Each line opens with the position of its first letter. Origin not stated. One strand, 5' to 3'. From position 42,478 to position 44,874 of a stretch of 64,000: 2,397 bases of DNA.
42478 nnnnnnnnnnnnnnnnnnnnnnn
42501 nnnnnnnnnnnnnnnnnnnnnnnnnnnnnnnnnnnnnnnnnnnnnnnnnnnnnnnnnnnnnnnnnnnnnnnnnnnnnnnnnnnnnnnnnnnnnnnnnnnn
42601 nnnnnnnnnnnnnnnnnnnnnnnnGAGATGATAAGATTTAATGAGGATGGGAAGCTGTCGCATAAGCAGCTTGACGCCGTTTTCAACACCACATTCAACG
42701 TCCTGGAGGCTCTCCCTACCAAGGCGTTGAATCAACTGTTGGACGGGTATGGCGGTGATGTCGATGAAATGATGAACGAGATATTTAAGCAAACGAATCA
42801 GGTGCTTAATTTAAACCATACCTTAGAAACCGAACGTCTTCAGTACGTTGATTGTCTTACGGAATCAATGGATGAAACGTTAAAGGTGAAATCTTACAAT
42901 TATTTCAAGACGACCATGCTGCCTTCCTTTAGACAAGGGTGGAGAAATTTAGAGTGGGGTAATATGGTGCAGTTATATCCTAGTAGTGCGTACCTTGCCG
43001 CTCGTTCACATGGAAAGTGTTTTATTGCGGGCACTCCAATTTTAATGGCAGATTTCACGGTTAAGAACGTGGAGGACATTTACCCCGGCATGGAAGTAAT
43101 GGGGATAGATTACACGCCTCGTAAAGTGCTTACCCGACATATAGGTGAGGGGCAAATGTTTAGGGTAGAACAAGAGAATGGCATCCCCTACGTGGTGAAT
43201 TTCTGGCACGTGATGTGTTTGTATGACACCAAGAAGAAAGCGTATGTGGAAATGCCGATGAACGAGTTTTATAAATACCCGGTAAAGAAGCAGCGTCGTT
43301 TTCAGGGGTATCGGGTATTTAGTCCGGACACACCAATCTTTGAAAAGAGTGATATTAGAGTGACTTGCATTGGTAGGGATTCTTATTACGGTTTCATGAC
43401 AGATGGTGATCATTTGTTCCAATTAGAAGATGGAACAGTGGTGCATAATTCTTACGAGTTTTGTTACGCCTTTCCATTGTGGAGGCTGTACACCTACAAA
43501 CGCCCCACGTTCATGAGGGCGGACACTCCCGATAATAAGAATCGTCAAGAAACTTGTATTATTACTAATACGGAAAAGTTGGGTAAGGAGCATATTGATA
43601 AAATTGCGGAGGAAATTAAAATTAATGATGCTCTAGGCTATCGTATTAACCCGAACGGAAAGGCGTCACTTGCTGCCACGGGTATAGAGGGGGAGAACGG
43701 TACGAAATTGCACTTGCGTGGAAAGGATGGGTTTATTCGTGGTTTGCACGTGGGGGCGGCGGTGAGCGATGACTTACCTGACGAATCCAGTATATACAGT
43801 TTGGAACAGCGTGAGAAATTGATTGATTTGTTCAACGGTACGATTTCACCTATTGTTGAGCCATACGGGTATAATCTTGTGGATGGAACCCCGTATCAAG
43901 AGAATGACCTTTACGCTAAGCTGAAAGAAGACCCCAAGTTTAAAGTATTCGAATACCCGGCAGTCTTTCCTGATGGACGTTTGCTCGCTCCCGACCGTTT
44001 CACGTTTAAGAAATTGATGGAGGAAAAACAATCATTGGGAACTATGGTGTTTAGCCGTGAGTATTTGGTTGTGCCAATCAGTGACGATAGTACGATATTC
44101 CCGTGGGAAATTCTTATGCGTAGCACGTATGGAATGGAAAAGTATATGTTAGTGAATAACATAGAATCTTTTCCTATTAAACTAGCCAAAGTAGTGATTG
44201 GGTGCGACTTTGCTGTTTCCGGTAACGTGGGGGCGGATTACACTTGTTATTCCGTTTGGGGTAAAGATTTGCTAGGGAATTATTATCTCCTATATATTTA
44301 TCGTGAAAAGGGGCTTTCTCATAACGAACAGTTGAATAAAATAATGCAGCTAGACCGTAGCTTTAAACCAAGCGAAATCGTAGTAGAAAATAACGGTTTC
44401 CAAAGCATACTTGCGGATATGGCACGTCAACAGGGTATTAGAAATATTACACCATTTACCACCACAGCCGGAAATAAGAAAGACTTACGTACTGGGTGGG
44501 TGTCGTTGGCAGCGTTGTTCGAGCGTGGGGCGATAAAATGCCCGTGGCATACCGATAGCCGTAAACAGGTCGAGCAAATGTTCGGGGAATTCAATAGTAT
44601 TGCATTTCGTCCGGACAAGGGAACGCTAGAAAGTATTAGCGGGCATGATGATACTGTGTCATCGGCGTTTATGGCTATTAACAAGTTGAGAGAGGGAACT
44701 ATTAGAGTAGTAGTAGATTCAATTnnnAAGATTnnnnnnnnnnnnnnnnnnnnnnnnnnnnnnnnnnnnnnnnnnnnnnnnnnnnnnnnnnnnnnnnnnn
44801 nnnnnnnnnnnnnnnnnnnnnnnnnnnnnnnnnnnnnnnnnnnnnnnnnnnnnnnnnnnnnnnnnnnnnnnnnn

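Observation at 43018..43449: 144-aa mini-intein inserted in the Walker A P-loop of the large terminase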

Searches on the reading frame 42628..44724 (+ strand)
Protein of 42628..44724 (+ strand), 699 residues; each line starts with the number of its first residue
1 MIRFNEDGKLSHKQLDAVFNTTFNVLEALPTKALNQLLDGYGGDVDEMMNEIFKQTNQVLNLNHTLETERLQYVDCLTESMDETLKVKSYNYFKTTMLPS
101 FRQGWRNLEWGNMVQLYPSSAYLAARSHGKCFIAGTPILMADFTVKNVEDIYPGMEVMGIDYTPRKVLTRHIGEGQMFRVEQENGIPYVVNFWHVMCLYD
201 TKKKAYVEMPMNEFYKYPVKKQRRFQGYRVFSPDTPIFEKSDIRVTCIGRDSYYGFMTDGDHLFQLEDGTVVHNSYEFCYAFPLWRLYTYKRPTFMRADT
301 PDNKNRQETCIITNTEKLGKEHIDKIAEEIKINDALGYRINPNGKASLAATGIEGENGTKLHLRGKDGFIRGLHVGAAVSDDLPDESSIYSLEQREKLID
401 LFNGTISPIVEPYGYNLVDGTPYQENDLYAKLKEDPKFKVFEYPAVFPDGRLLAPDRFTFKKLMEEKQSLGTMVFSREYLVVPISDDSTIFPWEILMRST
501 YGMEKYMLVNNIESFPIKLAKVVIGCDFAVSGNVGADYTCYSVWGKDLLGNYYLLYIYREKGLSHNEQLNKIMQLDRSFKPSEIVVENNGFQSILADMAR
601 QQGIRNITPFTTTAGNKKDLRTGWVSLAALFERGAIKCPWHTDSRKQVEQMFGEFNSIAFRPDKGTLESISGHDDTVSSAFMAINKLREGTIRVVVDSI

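Call 3: search_protein_families(library=pfam, proteins=[window:42628-44724:+], max_evalue=1)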
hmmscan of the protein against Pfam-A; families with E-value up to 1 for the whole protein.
window:42628-44724:+ (699 aa): 4 families
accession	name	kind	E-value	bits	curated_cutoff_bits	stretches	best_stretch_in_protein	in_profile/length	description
PF05203.21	Hom_end_hint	-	3.4e-11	44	32.1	1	131-200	1-79/228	Hom_end-associated Hint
PF17289.8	Terminase_6C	-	5.7e-11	43.1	22.6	1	524-686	1-154/155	Terminase RNaseH-like domain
PF22530.2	Terminase-T7_RNaseH-like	-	0.0027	18.4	27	1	535-596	7-67/108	Terminase Bacteriophage T7, Ribonuclease H-like domain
PF20304.3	Sp-CxC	-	0.46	11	27.5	0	315-334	41-60/63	Small protein from certain CxC ATPase-based DNA modification systems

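Call 4: search_protein_families(library=phrogs, proteins=[window:42628-44724:+], max_evalue=0.01)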
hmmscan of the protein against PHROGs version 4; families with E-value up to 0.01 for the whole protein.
window:42628-44724:+ (699 aa): 6 families
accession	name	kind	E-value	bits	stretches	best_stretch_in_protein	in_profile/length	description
phrog_38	-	head and packaging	3e-46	159.4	1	280-690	324-706/760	terminase large subunit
phrog_5573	-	head and packaging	2e-13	51.4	1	435-639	9-195/250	terminase large subunit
phrog_34449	-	unknown function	1.7e-11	45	1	124-290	55-227/241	-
phrog_31692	-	head and packaging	2.4e-10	40.9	1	466-680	84-297/328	terminase large subunit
phrog_5653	-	head and packaging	7.4e-05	23.5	0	520-679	30-172/199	terminase large subunit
phrog_5909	-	head and packaging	0.00076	19.7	1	472-638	57-218/285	terminase large subunit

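Call 5: search_protein_families(library=ncbifam, proteins=[window:42628-44724:+], max_evalue=1)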
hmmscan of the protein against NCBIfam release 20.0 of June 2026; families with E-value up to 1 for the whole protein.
window:42628-44724:+ (699 aa): 3 families
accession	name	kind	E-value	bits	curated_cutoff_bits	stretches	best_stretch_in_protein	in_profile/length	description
NF033889.1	termin_lrg_T7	equivalog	1.6e-09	37.1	150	2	531-601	342-410/500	phage terminase large subunit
NF038136.1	rSAM_Rv_intein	exception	0.014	14.2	700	1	131-190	76-142/574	intein-containing Rv2578c family radical SAM protein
NF041761.1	PtuB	equivalog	0.06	13.2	150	1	2-88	129-188/218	retron Ec78 anti-phage system effector HNH endonuclease PtuB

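Call 7: search_dna_similar(query=window:42628-44724:+, collection=phages, mode=protein, max_rows=40)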
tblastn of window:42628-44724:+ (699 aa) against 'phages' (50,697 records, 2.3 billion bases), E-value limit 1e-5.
Records with a match: 314; places in all: 314; records where one place covers at least 80% of the query: 1.
Best place of each record, by identity: <60% 314.
By first word of the organism name: Salmonella 171; Xanthomonas 34; Vibrio 27; Klebsiella 17; Ruegeria 13; Burkholderia 8; Bacteroides 7; Pseudomonas 6; Escherichia 5; Sulfitobacter 4; and 14 more.
By host as written in the record: Salmonella enterica 40; Salmonella enterica subsp. enterica serovar Enteritidis 28; Salmonella enterica subsp. enterica serovar Typhimurium 27; - 16; Salmonella sp. 15; Ruegeria pomeroyi DSS-3 14; Xanthomonas oryzae pv. oryzae 13; Klebsiella pneumoniae 12; and 83 more.
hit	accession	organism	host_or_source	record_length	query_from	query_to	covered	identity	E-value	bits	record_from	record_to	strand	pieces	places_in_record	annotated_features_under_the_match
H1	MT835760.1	Bacteriophage sp.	human fecal samples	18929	8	689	98%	54.1%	0e+0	748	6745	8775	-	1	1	record has no annotation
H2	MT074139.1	Bacteroides phage DAC19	Bacteroides thetaiotaomicron VPI-5487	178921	11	699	79%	36.6%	3e-81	368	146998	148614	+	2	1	hypothetical protein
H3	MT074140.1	Bacteroides phage DAC20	Bacteroides thetaiotaomicron VPI-5488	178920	11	699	79%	36.6%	3e-81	368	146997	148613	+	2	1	hypothetical protein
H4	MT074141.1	Bacteroides phage DAC22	Bacteroides thetaiotaomicron VPI-5489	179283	11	699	79%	36.6%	3e-81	368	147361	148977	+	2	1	hypothetical protein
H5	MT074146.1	Bacteroides phage SJC03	Bacteroides thetaiotaomicron VPI-5494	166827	11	699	79%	36.6%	3e-81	368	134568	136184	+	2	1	hypothetical protein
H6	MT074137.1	Bacteroides phage DAC16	Bacteroides thetaiotaomicron VPI-5485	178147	11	699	79%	36.4%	1e-80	366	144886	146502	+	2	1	hypothetical protein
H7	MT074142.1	Bacteroides phage DAC23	Bacteroides thetaiotaomicron VPI-5490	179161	11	699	79%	36.4%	1e-80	366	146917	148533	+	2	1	hypothetical protein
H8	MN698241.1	Pelagibacter phage HTVC027P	Candidatus Pelagibacter sp. HTCC1062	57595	289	692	58%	22.9%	2e-12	77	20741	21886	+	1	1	terminase large subunit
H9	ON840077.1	Caudoviricetes sp.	Rattus norvegicus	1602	323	677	51%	24.5%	5e-8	62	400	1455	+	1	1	large terminase protein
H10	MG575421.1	Proteus phage vB_PmiP_RS51pmB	Proteus mirabilis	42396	353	699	50%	23.9%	4e-12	76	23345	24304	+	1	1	large subunit terminase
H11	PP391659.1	Xanthomonas phage XapPhi1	Xanthomonas arboricola pv. pruni strain ...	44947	365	687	46%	24.9%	1e-9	68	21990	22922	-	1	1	putative terminase large subunit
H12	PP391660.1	Xanthomonas phage XapPhi2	Xanthomonas arboricola pv. pruni strain ...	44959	365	687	46%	24.9%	1e-9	68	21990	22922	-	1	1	putative terminase large subunit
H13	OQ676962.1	Xanthomonas phage NEB7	Xanthomonas sp.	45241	365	687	46%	24.9%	1e-9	68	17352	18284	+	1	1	terminase large subunit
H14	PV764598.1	Xanthomonas phage PhiXhv-5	Xanthomonas hortorum pv. vitians ...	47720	365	687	46%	24.7%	3e-10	70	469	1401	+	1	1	terminase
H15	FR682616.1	Roseovarius sp. 217 phage 1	Roseovarius sp. 217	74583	358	682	46%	24.1%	9e-6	55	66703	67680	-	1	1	N4 gp68-like protein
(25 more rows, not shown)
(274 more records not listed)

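Call 9: get_annotated_region(hit=H2, flank=3000)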
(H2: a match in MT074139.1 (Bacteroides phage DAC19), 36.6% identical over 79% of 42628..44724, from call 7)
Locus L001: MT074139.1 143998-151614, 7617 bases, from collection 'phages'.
description: Bacteroides phage DAC19, complete genome.
organism: Bacteroides phage DAC19 (NCBI taxid 2710498)
taxonomy: Viruses; Duplodnaviria; Heunggongvirae; Uroviricota; Caudoviricetes
host: Bacteroides thetaiotaomicron VPI-5487; source: primary sewage effluent collected as it entered a drainage canal; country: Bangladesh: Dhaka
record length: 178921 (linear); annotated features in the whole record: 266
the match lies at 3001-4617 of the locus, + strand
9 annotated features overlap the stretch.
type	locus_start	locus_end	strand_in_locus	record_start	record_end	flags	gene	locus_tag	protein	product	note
CDS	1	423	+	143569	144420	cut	-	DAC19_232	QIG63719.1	hypothetical protein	-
CDS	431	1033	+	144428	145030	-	-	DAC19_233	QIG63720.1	hypothetical protein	-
CDS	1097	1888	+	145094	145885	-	-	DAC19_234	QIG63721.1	hypothetical protein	-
CDS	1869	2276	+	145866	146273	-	-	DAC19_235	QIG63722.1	hypothetical protein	-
CDS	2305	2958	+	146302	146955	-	-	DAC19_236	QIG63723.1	hypothetical protein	-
CDS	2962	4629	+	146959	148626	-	-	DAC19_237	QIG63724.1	hypothetical protein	-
CDS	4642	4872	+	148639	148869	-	-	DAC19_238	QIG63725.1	hypothetical protein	-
CDS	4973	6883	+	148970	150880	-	-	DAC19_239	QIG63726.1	hypothetical protein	-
CDS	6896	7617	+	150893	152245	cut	-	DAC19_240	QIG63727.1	hypothetical protein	-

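Call 10: get_annotated_region(hit=H1, flank=6000)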
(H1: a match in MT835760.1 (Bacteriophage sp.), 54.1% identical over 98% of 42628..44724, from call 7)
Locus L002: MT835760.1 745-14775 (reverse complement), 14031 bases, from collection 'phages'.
description: UNVERIFIED: Bacteriophage sp. clone scaffold_627 genomic sequence.
organism: Bacteriophage sp. (NCBI taxid 38018)
taxonomy: Viruses
host: -; source: human fecal samples; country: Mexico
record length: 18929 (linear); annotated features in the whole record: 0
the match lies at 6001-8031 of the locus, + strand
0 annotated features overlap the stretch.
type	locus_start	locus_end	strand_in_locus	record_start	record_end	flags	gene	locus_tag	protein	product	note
